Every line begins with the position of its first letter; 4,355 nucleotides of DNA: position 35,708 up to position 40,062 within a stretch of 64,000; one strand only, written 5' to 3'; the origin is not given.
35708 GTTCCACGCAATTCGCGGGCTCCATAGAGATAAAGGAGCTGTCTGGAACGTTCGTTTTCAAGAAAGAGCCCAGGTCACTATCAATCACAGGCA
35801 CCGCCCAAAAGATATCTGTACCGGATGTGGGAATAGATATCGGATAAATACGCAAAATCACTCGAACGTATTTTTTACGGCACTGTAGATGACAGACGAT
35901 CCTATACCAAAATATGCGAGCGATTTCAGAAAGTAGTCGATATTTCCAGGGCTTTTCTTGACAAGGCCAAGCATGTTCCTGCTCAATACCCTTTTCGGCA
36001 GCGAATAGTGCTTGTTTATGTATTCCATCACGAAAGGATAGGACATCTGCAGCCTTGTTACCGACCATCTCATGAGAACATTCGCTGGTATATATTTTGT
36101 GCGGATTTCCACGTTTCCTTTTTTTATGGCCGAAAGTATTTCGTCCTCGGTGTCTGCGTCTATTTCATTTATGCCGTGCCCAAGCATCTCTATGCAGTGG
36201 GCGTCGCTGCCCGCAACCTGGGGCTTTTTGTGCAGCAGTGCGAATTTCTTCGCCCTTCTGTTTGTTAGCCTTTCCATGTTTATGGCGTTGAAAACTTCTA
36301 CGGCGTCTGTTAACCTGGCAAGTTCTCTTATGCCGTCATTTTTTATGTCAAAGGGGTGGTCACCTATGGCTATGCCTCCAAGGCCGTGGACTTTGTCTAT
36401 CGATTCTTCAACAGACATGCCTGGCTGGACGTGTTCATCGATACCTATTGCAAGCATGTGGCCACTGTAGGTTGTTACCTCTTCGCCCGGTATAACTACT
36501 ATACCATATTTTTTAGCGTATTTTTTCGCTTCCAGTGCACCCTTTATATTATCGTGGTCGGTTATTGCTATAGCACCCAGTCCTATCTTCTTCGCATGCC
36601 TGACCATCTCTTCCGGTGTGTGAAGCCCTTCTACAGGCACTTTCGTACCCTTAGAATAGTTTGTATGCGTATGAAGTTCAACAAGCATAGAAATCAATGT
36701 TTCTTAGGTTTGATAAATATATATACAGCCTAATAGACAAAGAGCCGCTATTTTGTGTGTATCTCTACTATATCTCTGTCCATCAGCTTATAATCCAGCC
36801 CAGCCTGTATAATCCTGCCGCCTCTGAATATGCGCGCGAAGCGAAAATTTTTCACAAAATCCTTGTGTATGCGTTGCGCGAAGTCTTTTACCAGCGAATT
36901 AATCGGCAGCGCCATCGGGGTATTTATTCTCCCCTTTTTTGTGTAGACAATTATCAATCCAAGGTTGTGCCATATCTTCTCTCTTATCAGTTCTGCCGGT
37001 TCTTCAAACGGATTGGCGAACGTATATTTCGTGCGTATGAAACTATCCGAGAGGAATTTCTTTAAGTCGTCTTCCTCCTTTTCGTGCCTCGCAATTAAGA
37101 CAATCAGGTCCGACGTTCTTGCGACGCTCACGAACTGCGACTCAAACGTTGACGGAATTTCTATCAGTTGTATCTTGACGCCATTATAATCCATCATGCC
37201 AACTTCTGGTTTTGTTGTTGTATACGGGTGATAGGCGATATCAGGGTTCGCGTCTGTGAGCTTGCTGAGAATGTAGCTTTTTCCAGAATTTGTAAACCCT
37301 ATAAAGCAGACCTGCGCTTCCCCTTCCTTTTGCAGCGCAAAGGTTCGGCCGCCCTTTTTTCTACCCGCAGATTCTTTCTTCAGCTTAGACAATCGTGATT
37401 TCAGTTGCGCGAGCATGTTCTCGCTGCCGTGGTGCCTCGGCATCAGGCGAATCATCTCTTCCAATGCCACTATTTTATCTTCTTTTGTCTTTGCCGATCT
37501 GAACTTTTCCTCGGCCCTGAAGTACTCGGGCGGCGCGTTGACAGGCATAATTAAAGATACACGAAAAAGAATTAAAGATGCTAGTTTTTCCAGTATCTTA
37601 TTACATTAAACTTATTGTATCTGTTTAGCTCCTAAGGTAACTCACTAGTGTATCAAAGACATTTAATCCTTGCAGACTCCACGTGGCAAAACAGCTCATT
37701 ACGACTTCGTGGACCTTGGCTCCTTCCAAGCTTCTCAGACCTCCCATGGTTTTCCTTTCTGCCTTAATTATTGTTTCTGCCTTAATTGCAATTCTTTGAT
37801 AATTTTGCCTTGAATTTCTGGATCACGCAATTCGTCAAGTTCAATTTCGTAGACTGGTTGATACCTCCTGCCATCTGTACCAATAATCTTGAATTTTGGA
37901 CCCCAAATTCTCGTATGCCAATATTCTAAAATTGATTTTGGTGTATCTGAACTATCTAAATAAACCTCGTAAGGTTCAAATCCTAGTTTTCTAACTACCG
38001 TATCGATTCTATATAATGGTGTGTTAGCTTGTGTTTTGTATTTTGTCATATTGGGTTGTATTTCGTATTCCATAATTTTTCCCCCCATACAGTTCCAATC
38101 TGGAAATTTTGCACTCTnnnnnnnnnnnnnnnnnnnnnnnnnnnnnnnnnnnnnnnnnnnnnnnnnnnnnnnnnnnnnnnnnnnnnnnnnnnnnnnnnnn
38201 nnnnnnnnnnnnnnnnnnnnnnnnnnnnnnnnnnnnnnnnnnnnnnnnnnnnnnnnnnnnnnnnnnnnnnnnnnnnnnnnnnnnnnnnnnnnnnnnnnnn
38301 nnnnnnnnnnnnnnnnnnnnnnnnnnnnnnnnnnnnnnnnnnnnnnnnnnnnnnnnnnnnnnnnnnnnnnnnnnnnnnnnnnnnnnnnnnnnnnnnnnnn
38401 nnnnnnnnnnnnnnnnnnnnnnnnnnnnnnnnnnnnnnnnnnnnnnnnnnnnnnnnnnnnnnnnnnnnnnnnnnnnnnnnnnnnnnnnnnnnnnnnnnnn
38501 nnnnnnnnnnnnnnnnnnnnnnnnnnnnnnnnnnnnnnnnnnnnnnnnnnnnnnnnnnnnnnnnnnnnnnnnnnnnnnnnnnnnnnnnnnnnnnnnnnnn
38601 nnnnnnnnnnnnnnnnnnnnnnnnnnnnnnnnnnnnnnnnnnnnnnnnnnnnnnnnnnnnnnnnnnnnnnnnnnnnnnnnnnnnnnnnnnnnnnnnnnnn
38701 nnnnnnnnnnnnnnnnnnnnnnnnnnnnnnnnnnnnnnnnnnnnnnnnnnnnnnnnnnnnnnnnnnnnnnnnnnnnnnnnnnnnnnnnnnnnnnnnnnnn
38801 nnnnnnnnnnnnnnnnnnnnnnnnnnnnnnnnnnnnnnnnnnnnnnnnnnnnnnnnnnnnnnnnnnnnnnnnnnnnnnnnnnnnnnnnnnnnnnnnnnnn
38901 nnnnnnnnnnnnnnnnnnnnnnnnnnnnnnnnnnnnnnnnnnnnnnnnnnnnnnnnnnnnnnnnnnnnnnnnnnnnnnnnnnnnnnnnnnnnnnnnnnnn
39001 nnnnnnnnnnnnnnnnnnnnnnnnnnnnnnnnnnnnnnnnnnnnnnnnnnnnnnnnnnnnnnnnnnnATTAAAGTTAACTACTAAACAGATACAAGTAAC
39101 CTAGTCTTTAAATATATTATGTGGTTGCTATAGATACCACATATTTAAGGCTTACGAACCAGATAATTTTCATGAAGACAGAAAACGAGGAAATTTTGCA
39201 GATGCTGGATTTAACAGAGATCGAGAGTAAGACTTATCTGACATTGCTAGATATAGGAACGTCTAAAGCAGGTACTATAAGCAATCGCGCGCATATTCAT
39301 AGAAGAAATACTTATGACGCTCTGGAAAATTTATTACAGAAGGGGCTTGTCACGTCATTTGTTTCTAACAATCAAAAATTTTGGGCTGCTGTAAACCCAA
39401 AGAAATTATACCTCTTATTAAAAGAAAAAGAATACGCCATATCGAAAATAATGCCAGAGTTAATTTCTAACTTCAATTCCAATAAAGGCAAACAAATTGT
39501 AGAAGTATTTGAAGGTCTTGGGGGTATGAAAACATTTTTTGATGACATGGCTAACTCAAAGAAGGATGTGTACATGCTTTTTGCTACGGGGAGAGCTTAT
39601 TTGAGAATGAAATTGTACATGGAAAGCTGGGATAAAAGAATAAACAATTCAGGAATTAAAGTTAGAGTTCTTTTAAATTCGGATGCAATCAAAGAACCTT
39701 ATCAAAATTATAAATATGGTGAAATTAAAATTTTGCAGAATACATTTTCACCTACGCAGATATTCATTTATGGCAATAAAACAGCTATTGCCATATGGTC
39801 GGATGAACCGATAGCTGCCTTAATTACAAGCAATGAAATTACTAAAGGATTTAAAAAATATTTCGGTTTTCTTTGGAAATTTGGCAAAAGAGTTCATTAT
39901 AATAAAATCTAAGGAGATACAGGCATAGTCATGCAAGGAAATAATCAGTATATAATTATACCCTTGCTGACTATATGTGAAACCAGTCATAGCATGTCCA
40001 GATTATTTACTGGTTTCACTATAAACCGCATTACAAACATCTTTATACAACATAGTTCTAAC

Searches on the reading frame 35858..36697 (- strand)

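Call 57: search_protein_families(library=pfam, proteins=[window:35858-36697:-], max_evalue=0.001)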
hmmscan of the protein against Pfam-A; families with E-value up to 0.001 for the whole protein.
window:35858-36697:- (279 aa): 2 families
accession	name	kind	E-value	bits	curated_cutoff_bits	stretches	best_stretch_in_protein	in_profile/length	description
PF13263.12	PHP_C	-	3.5e-16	58.9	21.3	1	145-196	3-56/56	PHP-associated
PF02811.25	PHP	-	1.6e-12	48.5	26.4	1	7-77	1-66/164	PHP domain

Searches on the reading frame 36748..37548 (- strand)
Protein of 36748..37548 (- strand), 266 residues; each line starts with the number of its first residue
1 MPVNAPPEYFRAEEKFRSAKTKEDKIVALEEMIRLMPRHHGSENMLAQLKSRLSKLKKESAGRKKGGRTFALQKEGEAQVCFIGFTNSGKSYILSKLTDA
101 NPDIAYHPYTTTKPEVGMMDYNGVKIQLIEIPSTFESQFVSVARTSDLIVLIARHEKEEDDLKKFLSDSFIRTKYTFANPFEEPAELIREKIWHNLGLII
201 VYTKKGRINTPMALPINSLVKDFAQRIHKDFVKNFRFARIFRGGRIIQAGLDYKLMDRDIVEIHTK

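Call 57: search_protein_families(library=pfam, proteins=[window:36748-37548:-], max_evalue=0.001)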
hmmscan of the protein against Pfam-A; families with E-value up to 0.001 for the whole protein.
window:36748-37548:- (266 aa): 3 families
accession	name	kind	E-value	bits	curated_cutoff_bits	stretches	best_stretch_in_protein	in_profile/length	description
PF01926.29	MMR_HSR1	-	9.5e-12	45.5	21.9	1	79-166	1-100/113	50S ribosome-binding GTPase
PF02824.27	TGS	-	1.1e-11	45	22.2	1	199-265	1-60/60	TGS domain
PF02421.24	FeoB_N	-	1.2e-06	28.6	27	1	79-140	2-63/156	Ferrous iron transport protein B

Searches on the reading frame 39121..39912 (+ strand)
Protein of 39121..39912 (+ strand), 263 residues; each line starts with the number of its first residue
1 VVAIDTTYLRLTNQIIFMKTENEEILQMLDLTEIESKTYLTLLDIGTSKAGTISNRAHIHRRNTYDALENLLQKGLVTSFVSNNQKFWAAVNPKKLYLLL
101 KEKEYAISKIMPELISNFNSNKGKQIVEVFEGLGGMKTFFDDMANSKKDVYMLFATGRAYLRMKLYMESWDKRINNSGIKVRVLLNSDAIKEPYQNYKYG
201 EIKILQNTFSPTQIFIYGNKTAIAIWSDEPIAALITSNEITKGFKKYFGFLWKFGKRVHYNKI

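Call 57: search_protein_families(library=pfam, proteins=[window:39121-39912:+], max_evalue=0.001)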
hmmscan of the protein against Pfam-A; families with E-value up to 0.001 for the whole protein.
window:39121-39912:+ (263 aa): 1 family
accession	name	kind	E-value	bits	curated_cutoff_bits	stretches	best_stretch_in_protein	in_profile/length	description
PF01978.25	TrmB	-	1.3e-13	51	25.6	1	26-93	1-67/68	Sugar-specific transcriptional regulator TrmB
